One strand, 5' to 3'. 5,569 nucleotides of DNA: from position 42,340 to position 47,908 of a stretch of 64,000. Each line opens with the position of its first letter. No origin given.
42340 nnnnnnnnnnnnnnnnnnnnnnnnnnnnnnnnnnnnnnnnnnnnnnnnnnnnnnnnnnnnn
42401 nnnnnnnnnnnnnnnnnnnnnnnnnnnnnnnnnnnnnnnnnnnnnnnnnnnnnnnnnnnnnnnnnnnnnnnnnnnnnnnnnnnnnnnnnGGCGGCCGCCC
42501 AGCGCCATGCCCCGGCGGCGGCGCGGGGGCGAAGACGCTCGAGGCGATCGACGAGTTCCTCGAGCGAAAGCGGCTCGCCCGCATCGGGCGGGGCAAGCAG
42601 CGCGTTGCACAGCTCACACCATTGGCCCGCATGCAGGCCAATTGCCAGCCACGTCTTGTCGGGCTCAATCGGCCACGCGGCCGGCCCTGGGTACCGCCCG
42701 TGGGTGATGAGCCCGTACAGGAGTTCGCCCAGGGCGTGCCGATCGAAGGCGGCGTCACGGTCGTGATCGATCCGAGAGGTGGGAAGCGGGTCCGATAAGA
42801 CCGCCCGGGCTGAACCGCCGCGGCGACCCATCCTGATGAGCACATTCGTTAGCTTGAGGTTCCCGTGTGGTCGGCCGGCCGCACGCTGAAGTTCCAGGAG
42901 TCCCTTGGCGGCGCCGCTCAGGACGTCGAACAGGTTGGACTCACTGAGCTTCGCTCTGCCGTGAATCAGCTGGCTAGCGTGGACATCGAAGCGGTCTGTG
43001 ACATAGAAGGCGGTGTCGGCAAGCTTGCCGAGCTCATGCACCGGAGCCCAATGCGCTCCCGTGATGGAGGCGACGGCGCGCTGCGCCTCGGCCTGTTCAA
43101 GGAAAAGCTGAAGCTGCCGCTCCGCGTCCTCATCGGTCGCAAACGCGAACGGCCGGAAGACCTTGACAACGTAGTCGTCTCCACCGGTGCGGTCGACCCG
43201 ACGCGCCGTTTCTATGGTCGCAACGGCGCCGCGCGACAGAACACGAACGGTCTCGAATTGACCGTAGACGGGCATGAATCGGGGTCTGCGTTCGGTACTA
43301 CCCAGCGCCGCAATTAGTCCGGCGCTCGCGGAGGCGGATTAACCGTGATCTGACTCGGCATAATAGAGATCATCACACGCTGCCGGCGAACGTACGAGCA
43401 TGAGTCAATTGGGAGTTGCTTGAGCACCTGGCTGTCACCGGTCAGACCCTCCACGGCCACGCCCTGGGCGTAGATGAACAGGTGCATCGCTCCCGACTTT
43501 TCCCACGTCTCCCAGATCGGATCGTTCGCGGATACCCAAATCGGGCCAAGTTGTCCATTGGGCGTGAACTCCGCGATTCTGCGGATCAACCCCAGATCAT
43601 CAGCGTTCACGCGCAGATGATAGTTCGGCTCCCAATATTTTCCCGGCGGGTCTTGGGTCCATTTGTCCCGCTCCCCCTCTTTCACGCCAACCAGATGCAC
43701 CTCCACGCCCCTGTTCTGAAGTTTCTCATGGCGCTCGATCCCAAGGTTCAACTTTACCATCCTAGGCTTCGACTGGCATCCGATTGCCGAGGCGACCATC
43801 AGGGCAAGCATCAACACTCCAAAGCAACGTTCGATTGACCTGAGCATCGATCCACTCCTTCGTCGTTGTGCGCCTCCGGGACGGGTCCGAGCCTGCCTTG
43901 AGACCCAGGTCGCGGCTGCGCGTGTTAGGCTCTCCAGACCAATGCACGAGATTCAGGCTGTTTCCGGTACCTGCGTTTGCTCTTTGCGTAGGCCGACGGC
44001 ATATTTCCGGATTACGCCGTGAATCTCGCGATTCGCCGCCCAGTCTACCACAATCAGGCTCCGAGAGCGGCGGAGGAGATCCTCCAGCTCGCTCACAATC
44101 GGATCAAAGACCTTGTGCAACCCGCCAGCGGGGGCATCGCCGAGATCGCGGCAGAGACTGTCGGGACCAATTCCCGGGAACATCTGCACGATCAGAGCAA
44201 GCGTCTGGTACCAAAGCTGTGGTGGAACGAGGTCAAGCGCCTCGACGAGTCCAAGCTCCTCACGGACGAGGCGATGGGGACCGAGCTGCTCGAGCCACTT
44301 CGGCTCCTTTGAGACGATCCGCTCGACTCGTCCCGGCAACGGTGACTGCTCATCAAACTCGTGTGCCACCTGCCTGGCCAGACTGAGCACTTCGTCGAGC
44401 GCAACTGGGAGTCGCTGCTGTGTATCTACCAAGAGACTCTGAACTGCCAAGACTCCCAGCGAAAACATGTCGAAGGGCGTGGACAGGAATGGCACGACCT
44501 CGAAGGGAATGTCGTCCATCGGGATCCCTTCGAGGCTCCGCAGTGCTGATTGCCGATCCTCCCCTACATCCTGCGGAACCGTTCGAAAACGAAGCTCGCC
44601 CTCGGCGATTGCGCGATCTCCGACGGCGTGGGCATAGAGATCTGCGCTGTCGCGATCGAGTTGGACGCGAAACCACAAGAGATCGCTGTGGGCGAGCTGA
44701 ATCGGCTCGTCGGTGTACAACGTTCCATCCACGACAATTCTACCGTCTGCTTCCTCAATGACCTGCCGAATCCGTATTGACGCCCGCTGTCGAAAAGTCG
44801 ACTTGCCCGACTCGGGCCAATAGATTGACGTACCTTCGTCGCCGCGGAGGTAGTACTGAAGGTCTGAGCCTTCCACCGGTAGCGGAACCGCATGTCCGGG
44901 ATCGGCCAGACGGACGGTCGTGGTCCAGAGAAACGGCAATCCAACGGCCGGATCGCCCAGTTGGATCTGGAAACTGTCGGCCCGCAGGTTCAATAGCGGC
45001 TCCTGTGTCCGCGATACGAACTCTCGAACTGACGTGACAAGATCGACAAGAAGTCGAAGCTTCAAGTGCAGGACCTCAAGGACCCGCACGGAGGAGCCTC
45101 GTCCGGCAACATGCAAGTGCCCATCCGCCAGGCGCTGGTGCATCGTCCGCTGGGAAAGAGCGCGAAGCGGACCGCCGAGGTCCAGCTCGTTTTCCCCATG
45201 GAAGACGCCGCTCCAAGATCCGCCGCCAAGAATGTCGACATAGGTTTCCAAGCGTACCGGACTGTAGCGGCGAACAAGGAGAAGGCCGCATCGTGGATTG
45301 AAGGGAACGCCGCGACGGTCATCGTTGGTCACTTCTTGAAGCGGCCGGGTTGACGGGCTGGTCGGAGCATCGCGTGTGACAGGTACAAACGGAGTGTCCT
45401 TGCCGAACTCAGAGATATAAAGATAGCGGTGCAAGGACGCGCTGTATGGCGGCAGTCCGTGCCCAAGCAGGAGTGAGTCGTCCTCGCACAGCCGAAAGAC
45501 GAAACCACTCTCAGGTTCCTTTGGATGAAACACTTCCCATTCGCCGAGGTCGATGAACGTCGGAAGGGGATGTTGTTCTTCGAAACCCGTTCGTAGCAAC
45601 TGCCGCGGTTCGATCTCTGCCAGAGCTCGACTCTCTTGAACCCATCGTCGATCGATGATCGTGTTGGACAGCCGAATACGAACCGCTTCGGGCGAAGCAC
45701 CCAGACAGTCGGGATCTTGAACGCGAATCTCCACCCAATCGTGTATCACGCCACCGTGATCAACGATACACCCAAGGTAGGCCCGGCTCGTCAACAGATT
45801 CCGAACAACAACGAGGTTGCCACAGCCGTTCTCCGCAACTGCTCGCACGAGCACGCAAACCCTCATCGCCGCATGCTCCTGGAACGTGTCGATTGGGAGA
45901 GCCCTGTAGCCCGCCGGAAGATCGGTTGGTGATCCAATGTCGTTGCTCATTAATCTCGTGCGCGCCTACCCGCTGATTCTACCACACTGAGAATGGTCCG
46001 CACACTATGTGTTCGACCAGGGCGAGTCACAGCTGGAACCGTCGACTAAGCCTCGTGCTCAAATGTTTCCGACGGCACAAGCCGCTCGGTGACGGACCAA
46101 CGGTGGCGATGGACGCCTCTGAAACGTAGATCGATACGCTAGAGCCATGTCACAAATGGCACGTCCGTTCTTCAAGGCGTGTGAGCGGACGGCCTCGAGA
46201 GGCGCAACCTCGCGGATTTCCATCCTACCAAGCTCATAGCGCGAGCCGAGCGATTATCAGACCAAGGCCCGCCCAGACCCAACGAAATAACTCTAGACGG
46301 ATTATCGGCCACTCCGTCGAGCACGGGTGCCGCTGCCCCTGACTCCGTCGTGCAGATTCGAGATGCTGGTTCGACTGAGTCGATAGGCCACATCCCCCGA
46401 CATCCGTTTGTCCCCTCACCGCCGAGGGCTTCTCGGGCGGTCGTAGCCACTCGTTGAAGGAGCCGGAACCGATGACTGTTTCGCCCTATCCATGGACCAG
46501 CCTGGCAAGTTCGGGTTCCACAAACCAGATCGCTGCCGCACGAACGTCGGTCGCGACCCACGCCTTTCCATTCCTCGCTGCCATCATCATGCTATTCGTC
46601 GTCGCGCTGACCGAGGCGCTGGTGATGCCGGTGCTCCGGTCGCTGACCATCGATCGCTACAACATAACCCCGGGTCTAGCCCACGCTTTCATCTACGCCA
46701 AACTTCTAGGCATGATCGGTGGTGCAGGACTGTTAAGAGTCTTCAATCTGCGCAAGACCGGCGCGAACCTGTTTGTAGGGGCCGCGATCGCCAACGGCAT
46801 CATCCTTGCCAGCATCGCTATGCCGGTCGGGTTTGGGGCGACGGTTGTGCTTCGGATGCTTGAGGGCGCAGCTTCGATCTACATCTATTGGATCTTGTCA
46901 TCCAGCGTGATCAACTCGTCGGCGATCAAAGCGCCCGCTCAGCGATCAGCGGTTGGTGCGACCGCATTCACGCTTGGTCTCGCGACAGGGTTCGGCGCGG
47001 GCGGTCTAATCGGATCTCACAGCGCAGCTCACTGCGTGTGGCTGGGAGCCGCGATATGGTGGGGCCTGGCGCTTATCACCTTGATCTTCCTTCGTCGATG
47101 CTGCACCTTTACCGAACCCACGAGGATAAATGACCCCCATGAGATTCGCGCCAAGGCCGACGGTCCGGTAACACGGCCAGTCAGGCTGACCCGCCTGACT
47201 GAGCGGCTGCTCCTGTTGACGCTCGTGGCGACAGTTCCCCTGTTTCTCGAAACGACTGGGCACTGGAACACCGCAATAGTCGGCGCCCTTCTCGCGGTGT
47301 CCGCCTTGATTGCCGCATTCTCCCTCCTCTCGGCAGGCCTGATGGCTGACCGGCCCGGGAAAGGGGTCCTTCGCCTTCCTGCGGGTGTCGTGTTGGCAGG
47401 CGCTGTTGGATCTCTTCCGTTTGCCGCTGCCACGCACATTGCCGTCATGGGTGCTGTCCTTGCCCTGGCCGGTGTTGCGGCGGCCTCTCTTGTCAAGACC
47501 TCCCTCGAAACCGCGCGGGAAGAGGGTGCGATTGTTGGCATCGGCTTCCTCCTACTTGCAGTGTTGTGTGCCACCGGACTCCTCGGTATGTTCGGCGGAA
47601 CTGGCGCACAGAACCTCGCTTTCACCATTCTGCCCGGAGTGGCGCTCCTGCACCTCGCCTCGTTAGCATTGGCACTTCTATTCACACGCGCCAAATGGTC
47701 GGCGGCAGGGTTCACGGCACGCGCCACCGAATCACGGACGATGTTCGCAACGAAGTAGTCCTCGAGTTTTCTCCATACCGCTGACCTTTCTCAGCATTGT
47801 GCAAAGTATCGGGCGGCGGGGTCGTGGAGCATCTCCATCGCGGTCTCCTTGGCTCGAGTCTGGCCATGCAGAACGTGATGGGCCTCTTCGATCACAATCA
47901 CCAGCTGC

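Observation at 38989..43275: PpkA-position kinase has HGN instead of HRD, plus a giant periplasmic domain ending in an FGE-sulfatase-like fold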

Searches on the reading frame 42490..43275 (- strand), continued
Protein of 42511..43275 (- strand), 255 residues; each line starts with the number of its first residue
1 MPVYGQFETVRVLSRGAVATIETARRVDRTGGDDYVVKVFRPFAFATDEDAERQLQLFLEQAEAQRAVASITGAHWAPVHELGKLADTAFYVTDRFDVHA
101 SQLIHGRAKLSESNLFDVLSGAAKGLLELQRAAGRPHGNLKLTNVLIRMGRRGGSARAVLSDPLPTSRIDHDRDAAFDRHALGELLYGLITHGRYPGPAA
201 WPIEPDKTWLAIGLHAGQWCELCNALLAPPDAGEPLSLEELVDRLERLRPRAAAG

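Call 50: find_related_loci(query=A2, collection=genome_contigs, flank=10000)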
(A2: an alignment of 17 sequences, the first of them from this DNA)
Query A2 (262 aa) in genome_contigs; peptide patterns used: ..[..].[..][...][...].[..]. (x = any residue, [..] = any of these).
600 stretches matched a pattern (row limit reached: there are more); 104 encode a relative of the query (tblastn E <= 1e-3); the best 80 are kept; 80 distinct loci.
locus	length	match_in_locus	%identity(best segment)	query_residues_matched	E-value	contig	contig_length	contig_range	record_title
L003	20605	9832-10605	39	1-258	5e-52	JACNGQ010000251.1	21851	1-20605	MAG: Planctomycetota bacterium isolate NIOZ-UU13 NIOZ-UU_NODE_2874_length_21851_cov_13.8493, whole genome shotgun sequen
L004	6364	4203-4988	35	1-262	3e-50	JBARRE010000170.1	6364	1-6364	MAG: Sedimentisphaerales bacterium isolate MFD13433_ilm_asm_bin29 k127_71699, whole genome shotgun sequence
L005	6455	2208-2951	38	1-249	4e-49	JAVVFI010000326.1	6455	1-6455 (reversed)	MAG: Sedimentisphaerales bacterium isolate TamC13-43 NODE_326_length_6455_cov_3.445281, whole genome shotgun sequence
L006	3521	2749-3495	38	1-249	9e-49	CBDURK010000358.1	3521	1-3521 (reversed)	MAG TPA_asm: uncultured bacterium isolate SRR21487744_binner12_Refined_154 genome assembly, contig: ERZ25748493.27077, w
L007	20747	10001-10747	36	1-249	2e-48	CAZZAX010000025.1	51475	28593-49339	MAG TPA_asm: uncultured Pirellulales bacterium isolate SRP068000_co1_46 genome assembly, contig: NODE_548_length_51475_c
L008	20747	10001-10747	36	1-249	1e-47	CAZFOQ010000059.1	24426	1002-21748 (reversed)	MAG TPA_asm: uncultured Pirellulales bacterium isolate SRP068000_co1_345 genome assembly, contig: NODE_2520_length_24426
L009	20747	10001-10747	38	1-249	1e-47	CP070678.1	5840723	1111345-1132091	MAG: Phycisphaerales bacterium isolate bin7 chromosome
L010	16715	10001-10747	36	1-249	2e-47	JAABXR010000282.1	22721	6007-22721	MAG: Phycisphaerae bacterium isolate CS2-K091 K_merged_R1_(paired)_contig_100051, whole genome shotgun sequence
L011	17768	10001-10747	38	1-249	3e-47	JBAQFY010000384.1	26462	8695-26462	MAG: Sedimentisphaerales bacterium isolate MFD06995_ilm_asm_bin24 k127_164952, whole genome shotgun sequence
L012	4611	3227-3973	36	1-249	3e-47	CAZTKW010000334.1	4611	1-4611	MAG TPA_asm: uncultured Pirellulales bacterium isolate SRP214966_co5_288 genome assembly, contig: NODE_22564_length_4611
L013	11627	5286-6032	37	1-249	5e-47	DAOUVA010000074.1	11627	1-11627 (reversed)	MAG TPA_asm: Phycisphaerae bacterium isolate CSMAG_837 CSMAG_837_k141_1502914_length_11627_cov_13.0919, whole genome sho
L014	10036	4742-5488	36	1-249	7e-47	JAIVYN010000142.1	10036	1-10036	MAG: Candidatus Aegiribacteria sp. isolate SFP3_RS_05_5 NODE_2955_length_10036_cov_5.418105, whole genome shotgun sequen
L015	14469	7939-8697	39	1-250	4e-47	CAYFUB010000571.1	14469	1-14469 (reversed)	MAG TPA_asm: uncultured Pirellulales bacterium isolate ERP108616_co1_197 genome assembly, contig: k119_622365, whole gen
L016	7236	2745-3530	34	1-262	1e-46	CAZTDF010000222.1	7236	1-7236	MAG TPA_asm: uncultured Pirellulales bacterium isolate SRP214966_co5_256 genome assembly, contig: NODE_11094_length_7236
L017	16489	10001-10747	36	1-249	4e-46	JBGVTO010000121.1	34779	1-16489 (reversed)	MAG: Phycisphaerae bacterium isolate S_218_B3 k127_5150, whole genome shotgun sequence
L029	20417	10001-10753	35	1-249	6e-41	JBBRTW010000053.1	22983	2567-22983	MAG: Tepidisphaerales bacterium isolate La2_metabat2.312 La2_metabat2.312_K_1649254L22983_cov_13.0632, whole genome shot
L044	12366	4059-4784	37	7-248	8e-36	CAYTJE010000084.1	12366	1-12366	MAG TPA_asm: uncultured Anaerolineales bacterium isolate SRP141376_co1_325 genome assembly, contig: NODE_9745_length_123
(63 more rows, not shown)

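Call 78: search_protein_families(library=ncbifam, proteins=[L044:9741-11720:+, L029:18315-20024:-], max_evalue=0.001)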
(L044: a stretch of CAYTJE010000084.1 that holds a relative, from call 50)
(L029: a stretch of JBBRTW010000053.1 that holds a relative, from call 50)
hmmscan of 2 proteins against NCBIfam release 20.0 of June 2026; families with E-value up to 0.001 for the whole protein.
L044:9741-11720:+ (659 aa): 7 families
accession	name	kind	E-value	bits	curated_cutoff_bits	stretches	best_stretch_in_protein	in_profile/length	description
NF049868.1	FhaB_Rv0019c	equivalog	1.5e-15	57.6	125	1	105-198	59-152/158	FHA domain-containing protein FhaB/FipA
NF038263.1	prot_phos_SiaA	equivalog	1.3e-14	53.7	700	1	411-654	405-656/658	biofilm regulation protein phosphatase SiaA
NF045505.1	RR_RssB_Pseudo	equivalog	2.9e-09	36.5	700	1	416-598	151-340/394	two-component system response regulator RssB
NF041660.2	oxygluDhInhib_OdhI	equivalog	5.3e-08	32.8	200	1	114-203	36-126/130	oxoglutarate dehydrogenase inhibitor Odhl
NF052573.1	HisKinEspAMyxo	equivalog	2.5e-07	29.1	1400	1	127-198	41-112/755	serine histidine kinase EspA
TIGR03354.1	VI_FHA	hypoth_equivalog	3.2e-05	23.9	120.25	1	121-203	13-100/420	type VI secretion system-associated FHA domain protein TagH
TIGR02865.1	spore_II_E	equivalog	0.00082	17.5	490.8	0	454-603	566-714/764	stage II sporulation protein E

L029:18315-20024:- (569 aa): 7 families
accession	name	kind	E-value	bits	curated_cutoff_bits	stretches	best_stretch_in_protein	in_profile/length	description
NF049868.1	FhaB_Rv0019c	equivalog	2e-14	53.9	125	1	17-105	68-156/158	FHA domain-containing protein FhaB/FipA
NF052573.1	HisKinEspAMyxo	equivalog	4.4e-13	48.1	1400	1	16-103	27-114/755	serine histidine kinase EspA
NF041660.2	oxygluDhInhib_OdhI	equivalog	2.3e-10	40.5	200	1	30-106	51-126/130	oxoglutarate dehydrogenase inhibitor Odhl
NF038263.1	prot_phos_SiaA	equivalog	1.3e-08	33.8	700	1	324-563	412-656/658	biofilm regulation protein phosphatase SiaA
TIGR02865.1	spore_II_E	equivalog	4.4e-07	28.4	490.8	1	358-504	565-710/764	stage II sporulation protein E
NF045505.1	RR_RssB_Pseudo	equivalog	6.4e-07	28.8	700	1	323-508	152-345/394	two-component system response regulator RssB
NF033760.1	gliding_GltG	equivalog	0.00012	20.8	650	1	37-110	26-99/650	adventurous gliding motility protein GltG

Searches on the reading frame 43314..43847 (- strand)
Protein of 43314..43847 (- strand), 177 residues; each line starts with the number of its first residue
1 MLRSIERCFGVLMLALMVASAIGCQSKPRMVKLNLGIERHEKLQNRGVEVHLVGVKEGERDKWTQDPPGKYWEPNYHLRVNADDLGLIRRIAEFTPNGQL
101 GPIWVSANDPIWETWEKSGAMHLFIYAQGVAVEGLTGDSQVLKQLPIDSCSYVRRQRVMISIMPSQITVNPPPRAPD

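Call 6: search_protein_families(library=pfam, proteins=[window:43314-43847:-], max_evalue=0.01)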
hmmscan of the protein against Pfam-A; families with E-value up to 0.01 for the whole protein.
window:43314-43847:- (177 aa): 0 families

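Call 41: search_protein_families(library=ncbifam, proteins=[window:43314-43847:-], max_evalue=0.01)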
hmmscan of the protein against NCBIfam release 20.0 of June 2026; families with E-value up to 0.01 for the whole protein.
window:43314-43847:- (177 aa): 0 families

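Call 58: search_solved_structures(query=A6, max_evalue=10, show_alignments=1)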
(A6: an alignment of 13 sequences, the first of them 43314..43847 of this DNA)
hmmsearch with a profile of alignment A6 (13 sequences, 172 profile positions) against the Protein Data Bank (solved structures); distinct sequences matched with E-value up to 10: 1.
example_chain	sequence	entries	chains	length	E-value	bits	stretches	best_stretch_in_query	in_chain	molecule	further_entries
8vvn_B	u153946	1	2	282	0.0054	19.4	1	103-163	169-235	Chemotaxis protein MotB-related protein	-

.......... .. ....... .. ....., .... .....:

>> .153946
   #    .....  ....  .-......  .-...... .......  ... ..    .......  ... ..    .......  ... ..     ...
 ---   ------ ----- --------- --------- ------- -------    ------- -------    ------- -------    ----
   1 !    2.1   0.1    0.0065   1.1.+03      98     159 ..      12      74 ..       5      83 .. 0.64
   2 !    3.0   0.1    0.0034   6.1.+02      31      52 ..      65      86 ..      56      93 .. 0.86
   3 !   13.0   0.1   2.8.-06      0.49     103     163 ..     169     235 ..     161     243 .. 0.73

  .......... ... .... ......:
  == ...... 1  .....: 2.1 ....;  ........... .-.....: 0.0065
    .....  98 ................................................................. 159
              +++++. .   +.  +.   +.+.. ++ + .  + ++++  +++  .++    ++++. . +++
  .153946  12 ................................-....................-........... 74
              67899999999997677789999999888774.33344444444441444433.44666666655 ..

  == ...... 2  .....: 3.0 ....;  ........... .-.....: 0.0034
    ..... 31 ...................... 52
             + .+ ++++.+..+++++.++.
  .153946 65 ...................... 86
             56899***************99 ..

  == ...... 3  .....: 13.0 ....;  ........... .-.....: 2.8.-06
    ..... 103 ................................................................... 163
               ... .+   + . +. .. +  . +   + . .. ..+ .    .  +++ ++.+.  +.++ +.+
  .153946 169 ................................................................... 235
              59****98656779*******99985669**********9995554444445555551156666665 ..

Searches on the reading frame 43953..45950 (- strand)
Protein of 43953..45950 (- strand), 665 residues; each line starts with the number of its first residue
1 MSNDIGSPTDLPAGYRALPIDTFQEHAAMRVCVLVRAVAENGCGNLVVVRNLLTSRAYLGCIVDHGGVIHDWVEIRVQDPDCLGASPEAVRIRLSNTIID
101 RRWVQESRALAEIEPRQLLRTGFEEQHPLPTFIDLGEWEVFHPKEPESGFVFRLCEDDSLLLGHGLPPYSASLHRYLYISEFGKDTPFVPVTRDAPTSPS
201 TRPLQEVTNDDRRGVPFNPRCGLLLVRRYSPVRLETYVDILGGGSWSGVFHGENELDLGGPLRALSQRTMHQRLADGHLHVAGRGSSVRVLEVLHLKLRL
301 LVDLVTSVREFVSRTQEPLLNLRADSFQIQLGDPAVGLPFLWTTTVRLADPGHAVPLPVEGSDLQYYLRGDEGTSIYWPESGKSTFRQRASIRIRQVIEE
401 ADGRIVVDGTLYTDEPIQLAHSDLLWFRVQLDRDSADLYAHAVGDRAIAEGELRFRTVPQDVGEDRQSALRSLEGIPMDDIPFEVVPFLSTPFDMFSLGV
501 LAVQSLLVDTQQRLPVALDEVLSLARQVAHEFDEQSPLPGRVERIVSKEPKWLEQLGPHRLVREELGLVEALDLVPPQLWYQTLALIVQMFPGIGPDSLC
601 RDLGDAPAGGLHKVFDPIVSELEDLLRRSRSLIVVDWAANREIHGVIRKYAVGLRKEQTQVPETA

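Call 6: search_protein_families(library=pfam, proteins=[window:43953-45950:-], max_evalue=0.01)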
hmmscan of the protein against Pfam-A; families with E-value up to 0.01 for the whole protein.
window:43953-45950:- (665 aa): 0 families

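Call 41: search_protein_families(library=ncbifam, proteins=[window:43953-45950:-], max_evalue=0.01)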
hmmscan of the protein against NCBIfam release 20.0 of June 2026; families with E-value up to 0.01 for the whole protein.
window:43953-45950:- (665 aa): 0 families

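Call 53: search_solved_structures(query=window:43953-45950:-, max_evalue=10, show_alignments=2)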
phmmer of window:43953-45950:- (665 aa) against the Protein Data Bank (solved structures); distinct sequences matched with E-value up to 10: 0.

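Call 57: search_solved_structures(query=A5, max_evalue=10, show_alignments=2)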
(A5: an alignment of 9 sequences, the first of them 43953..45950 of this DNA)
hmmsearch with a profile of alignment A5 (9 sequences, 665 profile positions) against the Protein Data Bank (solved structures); distinct sequences matched with E-value up to 10: 3.
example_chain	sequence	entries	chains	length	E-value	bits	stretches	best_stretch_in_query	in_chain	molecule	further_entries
2uz8_A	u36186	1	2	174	1.3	10.3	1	53-88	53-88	EUKARYOTIC TRANSLATION ELONGATION FACTOR 1 EPSILON-1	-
4bvx_B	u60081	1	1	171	1.3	10.3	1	53-89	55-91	EUKARYOTIC TRANSLATION ELONGATION FACTOR 1 EPSILON-1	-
1q9j_A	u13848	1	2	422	1.4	10.2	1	469-531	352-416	Polyketide synthase associated protein 5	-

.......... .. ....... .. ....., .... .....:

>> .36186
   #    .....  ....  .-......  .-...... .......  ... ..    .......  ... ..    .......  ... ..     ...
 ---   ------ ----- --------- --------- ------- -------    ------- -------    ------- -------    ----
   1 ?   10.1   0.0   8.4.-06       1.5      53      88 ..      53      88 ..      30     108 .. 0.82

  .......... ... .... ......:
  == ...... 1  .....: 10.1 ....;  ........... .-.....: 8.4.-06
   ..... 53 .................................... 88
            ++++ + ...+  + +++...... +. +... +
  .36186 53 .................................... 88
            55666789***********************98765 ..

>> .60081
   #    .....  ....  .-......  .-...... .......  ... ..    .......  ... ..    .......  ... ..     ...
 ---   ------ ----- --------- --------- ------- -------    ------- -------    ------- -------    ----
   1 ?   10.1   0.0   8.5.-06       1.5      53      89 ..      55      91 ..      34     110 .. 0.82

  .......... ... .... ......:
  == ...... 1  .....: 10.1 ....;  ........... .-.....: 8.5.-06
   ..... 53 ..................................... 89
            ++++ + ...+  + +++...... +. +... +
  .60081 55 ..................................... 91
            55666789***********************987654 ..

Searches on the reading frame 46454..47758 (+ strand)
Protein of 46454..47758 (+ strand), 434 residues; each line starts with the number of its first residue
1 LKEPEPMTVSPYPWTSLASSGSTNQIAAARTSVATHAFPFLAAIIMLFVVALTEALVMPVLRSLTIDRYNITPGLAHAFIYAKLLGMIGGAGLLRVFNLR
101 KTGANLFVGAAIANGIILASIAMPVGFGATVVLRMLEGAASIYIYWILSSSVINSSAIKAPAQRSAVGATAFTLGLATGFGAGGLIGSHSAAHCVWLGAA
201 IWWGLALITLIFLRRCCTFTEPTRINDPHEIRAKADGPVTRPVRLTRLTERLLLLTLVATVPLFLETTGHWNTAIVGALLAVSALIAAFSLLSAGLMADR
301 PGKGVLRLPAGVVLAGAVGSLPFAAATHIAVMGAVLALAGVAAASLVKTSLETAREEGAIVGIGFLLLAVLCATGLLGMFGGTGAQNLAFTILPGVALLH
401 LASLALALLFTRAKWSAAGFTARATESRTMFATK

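Call 7: search_protein_families(library=pfam, proteins=[window:46454-47758:+], max_evalue=0.01)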
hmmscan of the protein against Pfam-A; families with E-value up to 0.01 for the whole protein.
window:46454-47758:+ (434 aa): 1 family
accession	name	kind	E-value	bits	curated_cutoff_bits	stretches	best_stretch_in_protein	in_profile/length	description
PF07690.21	MFS_1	-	4.2e-08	32.9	33.4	1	44-349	2-313/347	Major Facilitator Superfamily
